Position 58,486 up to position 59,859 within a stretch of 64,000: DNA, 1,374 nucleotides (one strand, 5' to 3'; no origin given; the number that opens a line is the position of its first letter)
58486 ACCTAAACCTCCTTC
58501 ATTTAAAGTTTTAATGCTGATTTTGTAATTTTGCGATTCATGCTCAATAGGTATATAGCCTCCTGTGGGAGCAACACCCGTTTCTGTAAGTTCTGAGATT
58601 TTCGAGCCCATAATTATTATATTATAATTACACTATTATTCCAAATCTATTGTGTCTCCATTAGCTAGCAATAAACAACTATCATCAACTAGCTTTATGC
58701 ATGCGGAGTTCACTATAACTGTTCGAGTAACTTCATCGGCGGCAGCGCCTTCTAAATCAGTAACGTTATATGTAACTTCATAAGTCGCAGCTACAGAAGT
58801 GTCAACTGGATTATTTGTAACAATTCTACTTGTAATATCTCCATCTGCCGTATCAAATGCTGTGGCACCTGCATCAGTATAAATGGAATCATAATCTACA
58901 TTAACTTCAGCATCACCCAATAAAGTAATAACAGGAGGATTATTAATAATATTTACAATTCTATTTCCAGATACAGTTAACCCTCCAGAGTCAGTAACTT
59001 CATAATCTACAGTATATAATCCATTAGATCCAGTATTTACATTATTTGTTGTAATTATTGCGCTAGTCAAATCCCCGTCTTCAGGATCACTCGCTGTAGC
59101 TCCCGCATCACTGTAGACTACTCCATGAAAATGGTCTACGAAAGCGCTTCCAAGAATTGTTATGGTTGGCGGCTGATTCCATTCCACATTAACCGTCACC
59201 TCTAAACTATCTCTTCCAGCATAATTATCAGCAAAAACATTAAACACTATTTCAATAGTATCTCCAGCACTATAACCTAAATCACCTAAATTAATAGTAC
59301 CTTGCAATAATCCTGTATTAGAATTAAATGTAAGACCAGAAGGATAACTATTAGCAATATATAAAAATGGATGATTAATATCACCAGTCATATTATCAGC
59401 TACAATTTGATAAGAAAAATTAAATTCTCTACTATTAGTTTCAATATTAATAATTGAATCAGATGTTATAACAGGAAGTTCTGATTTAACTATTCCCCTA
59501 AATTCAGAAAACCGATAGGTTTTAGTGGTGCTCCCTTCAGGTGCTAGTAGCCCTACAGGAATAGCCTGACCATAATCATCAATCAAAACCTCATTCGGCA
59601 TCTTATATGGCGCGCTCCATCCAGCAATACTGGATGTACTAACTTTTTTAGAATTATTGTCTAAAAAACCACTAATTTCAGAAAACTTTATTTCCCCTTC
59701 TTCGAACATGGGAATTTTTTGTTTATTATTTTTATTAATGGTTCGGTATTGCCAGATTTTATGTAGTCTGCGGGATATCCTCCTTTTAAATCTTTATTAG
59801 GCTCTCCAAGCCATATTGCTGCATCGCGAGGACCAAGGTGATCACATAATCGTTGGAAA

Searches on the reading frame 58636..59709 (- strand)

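Call 8: search_protein_families(library=pfam, proteins=[window:58636-59709:-], max_evalue=0.01)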
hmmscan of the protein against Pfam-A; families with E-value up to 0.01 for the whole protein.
window:58636-59709:- (357 aa): 3 families
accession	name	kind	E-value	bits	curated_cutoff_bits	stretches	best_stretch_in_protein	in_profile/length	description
PF16403.11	Bact_surface_Ig-like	-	1.5e-30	105.5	27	2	261-333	1-71/71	Bacterial surface protein, Ig-like domain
PF05345.18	He_PIG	-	1.2e-05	26.1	24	1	88-174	9-94/96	Putative Ig domain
PF04234.18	CopC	-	0.003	19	23.3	0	197-249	36-87/92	CopC domain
